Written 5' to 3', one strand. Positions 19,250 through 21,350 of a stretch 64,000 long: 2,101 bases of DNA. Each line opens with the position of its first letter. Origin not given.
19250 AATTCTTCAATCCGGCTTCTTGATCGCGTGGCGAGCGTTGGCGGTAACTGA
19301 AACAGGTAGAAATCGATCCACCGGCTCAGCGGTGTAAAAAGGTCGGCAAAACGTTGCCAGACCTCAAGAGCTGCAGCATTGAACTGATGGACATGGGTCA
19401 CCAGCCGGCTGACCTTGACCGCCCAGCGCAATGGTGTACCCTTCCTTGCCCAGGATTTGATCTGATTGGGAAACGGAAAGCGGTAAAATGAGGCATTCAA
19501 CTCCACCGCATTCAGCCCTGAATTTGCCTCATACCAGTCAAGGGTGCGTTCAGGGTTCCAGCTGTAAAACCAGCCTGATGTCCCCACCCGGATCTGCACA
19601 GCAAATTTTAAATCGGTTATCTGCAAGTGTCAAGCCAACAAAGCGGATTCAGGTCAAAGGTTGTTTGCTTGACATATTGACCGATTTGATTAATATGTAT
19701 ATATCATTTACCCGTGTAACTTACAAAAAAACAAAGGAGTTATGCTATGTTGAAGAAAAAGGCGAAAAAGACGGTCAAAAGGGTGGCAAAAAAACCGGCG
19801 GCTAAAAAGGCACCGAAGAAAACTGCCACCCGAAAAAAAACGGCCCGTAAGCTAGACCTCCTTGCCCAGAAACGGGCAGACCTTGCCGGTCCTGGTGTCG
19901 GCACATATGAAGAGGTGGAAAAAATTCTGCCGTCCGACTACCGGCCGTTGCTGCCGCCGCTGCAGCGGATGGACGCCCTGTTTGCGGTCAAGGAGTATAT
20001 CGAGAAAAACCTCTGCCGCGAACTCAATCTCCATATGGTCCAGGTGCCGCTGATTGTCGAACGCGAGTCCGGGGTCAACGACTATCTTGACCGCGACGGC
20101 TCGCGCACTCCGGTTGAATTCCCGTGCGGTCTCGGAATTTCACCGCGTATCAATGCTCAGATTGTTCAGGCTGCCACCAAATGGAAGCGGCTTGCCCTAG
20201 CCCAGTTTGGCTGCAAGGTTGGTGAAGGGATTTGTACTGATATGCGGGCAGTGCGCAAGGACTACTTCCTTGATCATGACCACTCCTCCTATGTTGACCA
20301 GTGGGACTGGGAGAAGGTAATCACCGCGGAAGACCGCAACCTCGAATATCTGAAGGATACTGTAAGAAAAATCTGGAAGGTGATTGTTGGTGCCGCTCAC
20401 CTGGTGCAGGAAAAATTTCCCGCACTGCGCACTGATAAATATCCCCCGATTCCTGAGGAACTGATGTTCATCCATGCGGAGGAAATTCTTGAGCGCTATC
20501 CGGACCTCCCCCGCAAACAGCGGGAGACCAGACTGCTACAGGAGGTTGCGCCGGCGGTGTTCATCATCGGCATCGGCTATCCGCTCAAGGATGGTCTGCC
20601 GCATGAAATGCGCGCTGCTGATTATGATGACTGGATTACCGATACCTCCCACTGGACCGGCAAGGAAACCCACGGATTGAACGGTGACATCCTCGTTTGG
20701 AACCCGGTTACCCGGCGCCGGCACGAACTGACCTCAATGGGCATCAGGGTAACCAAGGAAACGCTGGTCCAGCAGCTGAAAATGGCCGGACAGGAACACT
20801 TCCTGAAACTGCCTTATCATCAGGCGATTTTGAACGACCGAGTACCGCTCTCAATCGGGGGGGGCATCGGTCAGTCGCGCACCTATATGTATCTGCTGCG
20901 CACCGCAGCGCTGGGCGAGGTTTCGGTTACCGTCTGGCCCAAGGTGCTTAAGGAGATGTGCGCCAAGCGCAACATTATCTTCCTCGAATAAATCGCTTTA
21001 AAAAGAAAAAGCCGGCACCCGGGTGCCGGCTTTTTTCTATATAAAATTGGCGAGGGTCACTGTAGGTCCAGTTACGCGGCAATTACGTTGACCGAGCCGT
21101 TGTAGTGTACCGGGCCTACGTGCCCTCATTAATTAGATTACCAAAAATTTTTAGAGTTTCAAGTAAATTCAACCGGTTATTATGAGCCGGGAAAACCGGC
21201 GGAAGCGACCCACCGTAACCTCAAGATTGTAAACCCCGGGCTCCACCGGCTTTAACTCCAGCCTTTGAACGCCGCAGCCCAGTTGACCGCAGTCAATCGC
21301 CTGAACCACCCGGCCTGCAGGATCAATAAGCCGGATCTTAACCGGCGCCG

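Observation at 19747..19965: Asparagine synthetase A carrying a histone-H1-like lysine-rich N-terminal extension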

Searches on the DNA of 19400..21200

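Call 39: search_rna_families(source=window, start=19400, end=21200, threshold=evalue, max_evalue=1)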
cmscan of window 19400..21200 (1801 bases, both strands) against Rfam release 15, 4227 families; matches with E-value up to 1: 9.
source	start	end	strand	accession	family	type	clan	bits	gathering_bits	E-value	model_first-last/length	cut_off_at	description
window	21002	21133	-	RF00506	Thr_leader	Cis-reg; leader;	-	39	55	2.9e-05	1-118/118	no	Threonine operon leader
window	20957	21040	+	RF02676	Esr41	Gene; sRNA;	-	30.4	102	0.0027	1-74/74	no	Enterohemorrhagic E. coli sRNA 41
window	20988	21039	+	RF00506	Thr_leader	Cis-reg; leader;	-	29.3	55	0.0056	1-118/118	no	Threonine operon leader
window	21000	21061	-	RF02064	STnc370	Gene; sRNA;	-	27.4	54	0.56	1-71/71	no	Enterobacterial sRNA STnc370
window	20952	21046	+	RF00121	MicC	Gene; sRNA;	-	24.5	90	0.78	1-123/123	no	MicC RNA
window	20988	21042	+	RF02066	STnc320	Gene; sRNA;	-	23.7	50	0.13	1-55/55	no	Salmonella enterica sRNA STnc320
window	21009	21063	+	RF02450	ncr1175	Gene; sRNA;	-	21.1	60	0.7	1-110/110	no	Bacillus sRNA ncr1175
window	21006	21034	+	RF04157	MIR9486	Gene; miRNA;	-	20.5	100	0.47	1-119/119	no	MIR9486 microRNA precursor family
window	21007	21035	-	RF04157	MIR9486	Gene; miRNA;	-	20.5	100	0.47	1-119/119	no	MIR9486 microRNA precursor family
